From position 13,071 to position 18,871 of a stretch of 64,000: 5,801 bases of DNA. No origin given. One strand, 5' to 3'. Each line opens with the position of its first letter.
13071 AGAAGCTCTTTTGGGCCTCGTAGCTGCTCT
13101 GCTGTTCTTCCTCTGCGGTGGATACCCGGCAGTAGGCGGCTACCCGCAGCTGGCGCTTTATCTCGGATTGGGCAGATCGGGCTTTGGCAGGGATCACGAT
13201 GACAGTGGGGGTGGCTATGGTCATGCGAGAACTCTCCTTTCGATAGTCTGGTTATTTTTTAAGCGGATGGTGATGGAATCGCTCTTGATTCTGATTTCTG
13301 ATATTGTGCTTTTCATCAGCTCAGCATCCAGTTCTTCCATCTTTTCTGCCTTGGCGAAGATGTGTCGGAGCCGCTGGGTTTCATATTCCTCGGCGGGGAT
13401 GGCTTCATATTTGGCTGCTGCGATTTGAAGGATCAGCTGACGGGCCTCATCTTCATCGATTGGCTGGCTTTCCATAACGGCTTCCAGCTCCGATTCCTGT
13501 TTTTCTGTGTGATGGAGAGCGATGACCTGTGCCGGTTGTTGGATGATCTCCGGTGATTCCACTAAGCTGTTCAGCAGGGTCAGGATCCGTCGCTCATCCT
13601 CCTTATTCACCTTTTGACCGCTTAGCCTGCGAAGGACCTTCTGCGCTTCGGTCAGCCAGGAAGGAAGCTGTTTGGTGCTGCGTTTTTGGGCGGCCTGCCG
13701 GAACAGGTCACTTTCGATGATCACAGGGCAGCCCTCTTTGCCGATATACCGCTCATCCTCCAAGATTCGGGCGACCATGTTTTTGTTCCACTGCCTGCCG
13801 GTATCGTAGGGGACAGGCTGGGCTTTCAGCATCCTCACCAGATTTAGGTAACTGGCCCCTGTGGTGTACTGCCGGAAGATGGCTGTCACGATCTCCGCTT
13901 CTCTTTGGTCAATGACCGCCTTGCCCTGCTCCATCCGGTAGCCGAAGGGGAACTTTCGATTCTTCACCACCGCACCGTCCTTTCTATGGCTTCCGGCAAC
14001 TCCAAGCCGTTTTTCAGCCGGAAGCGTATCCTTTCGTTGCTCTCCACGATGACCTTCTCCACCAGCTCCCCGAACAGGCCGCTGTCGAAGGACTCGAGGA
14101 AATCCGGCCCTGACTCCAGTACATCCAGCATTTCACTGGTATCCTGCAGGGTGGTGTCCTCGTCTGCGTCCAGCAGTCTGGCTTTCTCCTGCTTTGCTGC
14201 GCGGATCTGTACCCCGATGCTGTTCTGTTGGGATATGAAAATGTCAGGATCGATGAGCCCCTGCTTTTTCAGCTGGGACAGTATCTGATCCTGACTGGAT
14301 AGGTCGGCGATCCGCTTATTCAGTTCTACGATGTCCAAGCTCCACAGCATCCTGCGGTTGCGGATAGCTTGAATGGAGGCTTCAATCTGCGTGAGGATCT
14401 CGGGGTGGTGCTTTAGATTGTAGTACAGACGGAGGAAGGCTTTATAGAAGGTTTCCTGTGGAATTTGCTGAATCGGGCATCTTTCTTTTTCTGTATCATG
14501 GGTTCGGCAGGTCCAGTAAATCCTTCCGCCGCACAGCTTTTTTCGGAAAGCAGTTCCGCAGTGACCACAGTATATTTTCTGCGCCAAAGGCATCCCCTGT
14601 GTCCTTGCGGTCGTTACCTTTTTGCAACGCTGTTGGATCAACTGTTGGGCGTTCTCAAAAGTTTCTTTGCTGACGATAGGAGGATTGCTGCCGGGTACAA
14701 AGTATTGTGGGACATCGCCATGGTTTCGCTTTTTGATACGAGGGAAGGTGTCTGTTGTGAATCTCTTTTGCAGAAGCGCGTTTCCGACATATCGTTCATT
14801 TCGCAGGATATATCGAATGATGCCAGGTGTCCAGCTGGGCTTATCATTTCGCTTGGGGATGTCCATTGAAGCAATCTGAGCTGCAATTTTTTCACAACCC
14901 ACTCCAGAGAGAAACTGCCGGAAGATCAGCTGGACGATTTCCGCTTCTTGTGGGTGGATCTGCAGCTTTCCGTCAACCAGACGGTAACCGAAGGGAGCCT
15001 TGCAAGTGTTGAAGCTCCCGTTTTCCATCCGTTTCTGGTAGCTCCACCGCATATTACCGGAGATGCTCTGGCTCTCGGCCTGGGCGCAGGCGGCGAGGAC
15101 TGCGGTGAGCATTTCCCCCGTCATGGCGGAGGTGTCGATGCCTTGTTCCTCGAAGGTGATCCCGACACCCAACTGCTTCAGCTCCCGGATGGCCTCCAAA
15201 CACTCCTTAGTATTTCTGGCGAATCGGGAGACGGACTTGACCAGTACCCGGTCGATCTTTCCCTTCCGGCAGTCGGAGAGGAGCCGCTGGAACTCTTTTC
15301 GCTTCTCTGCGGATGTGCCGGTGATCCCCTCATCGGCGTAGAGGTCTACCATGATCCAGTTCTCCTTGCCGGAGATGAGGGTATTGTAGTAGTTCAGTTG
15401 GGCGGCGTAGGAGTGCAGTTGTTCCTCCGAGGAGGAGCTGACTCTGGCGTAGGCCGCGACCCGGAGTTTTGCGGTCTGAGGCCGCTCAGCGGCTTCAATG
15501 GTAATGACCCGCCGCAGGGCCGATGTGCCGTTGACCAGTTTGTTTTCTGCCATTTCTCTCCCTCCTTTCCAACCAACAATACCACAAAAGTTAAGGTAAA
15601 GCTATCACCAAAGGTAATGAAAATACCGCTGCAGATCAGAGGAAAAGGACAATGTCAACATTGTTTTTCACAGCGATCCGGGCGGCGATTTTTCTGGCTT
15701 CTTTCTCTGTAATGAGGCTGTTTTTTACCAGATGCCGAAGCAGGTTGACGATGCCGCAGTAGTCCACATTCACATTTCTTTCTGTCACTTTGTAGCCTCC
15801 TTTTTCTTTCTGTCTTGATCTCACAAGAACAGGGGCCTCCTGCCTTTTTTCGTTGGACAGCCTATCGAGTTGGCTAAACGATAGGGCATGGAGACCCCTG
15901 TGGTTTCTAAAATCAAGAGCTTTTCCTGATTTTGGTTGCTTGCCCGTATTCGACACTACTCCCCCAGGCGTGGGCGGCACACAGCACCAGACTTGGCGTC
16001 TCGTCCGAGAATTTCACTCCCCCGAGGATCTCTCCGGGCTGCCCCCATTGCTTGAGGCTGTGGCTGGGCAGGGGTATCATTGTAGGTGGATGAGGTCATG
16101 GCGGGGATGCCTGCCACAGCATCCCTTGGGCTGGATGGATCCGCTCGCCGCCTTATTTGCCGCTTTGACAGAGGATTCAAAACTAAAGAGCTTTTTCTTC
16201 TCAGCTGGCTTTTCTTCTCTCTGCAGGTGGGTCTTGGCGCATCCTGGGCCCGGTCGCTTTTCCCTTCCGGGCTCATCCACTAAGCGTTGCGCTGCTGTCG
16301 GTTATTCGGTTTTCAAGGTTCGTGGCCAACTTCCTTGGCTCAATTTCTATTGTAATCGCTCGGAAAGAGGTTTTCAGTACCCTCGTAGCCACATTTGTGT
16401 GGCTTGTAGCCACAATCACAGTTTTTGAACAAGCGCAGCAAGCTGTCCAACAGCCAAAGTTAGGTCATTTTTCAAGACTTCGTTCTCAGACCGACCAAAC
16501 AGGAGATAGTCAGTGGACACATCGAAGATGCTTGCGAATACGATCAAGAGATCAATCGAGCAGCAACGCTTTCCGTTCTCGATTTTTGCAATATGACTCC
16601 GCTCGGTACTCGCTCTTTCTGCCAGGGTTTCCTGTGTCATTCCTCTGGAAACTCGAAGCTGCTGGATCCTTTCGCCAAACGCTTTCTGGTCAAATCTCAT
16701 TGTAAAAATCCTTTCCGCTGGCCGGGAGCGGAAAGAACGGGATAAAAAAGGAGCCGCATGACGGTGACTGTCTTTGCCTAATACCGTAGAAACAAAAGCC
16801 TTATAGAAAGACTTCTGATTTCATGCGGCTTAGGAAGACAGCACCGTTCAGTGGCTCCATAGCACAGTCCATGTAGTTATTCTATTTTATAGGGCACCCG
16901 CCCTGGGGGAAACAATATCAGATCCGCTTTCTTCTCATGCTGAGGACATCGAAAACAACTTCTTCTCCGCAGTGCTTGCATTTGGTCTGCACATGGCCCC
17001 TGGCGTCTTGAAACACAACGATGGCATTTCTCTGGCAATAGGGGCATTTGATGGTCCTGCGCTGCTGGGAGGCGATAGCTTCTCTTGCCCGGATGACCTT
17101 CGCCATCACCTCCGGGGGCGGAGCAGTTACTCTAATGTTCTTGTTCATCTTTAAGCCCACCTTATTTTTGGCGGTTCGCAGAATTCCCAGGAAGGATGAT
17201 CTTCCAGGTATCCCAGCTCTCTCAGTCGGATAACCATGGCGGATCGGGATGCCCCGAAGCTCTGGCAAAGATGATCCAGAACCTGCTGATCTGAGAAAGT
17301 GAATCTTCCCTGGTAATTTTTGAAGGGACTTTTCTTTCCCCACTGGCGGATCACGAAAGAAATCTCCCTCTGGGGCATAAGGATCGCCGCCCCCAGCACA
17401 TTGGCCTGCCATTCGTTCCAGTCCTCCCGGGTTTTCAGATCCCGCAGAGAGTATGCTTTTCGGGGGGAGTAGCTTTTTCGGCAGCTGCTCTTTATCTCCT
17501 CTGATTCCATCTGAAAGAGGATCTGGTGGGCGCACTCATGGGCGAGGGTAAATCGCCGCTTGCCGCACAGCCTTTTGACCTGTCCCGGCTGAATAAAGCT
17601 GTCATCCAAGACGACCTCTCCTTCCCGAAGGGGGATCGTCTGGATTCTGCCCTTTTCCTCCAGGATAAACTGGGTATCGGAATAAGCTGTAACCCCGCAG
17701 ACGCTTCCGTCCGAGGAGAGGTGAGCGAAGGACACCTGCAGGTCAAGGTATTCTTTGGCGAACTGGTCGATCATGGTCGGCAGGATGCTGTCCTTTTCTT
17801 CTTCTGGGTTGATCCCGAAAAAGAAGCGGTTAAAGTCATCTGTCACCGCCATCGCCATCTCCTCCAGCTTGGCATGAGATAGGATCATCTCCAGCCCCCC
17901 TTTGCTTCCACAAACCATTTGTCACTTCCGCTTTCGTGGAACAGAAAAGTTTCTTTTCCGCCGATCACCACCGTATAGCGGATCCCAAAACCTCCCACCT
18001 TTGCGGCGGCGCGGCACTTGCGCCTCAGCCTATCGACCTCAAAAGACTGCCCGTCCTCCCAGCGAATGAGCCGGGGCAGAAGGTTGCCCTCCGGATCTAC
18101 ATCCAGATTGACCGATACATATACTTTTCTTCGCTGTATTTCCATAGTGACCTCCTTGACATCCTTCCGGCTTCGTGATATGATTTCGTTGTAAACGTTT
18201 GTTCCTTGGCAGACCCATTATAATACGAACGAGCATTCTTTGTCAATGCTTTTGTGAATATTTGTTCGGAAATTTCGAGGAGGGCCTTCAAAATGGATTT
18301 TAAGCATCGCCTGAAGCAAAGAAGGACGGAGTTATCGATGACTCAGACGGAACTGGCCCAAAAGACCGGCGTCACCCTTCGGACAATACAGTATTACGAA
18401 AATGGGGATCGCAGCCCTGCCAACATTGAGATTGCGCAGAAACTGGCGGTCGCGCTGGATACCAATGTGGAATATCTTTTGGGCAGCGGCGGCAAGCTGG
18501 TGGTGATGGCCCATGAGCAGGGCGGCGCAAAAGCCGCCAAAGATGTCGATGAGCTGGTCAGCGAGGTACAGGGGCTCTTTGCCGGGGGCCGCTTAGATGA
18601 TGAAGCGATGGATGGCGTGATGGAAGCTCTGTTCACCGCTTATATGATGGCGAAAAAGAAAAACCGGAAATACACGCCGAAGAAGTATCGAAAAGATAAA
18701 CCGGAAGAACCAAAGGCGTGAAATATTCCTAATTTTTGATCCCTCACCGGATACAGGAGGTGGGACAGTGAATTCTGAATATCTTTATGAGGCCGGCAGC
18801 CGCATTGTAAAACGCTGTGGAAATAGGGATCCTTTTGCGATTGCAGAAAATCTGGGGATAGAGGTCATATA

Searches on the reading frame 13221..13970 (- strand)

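Call 7: search_protein_families(library=pfam, proteins=[window:13221-13970:-])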
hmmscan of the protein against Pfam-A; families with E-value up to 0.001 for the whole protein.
window:13221-13970:- (249 aa): 1 family
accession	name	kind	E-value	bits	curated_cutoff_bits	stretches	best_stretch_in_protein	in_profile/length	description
PF07508.19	Recombinase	-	4.9e-12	46.4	21.1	1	23-78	2-57/102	Recombinase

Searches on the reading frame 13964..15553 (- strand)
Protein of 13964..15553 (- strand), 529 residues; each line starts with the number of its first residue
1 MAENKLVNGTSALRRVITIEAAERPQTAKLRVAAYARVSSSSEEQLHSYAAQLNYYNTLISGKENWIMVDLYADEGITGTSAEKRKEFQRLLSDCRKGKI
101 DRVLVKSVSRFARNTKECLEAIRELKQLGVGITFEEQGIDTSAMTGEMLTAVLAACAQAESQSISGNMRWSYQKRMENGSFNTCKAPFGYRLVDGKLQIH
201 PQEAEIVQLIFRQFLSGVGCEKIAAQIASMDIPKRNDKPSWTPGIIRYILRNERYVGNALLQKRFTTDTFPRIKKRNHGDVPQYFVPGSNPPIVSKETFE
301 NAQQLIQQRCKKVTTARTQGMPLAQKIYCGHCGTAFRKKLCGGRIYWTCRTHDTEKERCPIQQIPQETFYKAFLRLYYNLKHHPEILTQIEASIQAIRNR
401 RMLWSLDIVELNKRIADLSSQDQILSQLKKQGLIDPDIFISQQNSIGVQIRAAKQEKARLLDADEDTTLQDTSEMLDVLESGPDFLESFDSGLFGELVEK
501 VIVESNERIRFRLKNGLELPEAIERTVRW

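Call 7: search_protein_families(library=pfam, proteins=[window:13964-15553:-])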
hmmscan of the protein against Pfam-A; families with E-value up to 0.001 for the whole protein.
window:13964-15553:- (529 aa): 3 families
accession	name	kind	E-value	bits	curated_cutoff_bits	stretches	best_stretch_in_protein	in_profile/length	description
PF00239.26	Resolvase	-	6.9e-32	111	23.3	1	32-179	1-143/145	Resolvase, N terminal domain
PF07508.19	Recombinase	-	3.5e-22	79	21.1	1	201-309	1-102/102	Recombinase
PF13408.12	Zn_ribbon_recom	-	6.9e-09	36.4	25.3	1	322-375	1-55/58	Recombinase zinc beta ribbon domain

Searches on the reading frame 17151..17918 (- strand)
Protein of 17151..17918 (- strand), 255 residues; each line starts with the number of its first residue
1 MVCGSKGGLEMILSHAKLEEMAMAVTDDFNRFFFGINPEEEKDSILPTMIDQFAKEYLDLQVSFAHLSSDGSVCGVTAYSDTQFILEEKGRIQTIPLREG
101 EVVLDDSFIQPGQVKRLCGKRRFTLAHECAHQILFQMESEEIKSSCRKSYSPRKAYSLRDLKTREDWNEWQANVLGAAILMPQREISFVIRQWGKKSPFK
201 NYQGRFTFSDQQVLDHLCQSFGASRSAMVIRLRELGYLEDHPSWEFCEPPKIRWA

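Call 7: search_protein_families(library=pfam, proteins=[window:17151-17918:-])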
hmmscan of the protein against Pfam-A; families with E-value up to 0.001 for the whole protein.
window:17151-17918:- (255 aa): 1 family
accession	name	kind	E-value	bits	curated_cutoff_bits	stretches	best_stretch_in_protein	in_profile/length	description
PF06114.19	Peptidase_M78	-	4.1e-05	23.8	22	1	120-186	41-92/123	IrrE N-terminal-like domain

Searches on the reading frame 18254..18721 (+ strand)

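Call 7: search_protein_families(library=pfam, proteins=[window:18254-18721:+])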
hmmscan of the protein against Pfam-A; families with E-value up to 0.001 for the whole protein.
window:18254-18721:+ (155 aa): 4 families
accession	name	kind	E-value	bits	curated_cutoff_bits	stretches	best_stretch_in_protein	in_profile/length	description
PF01381.28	HTH_3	-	2e-14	53.8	23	1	20-75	1-55/55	Helix-turn-helix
PF13560.12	HTH_31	-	3e-07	31.1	27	1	18-71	4-57/64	Helix-turn-helix domain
PF12844.13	HTH_19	-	5.1e-05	23.5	30.2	1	19-76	3-59/64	Helix-turn-helix domain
PF13443.12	HTH_26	-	0.00021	21.9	22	1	19-73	1-55/63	Cro/C1-type HTH DNA-binding domain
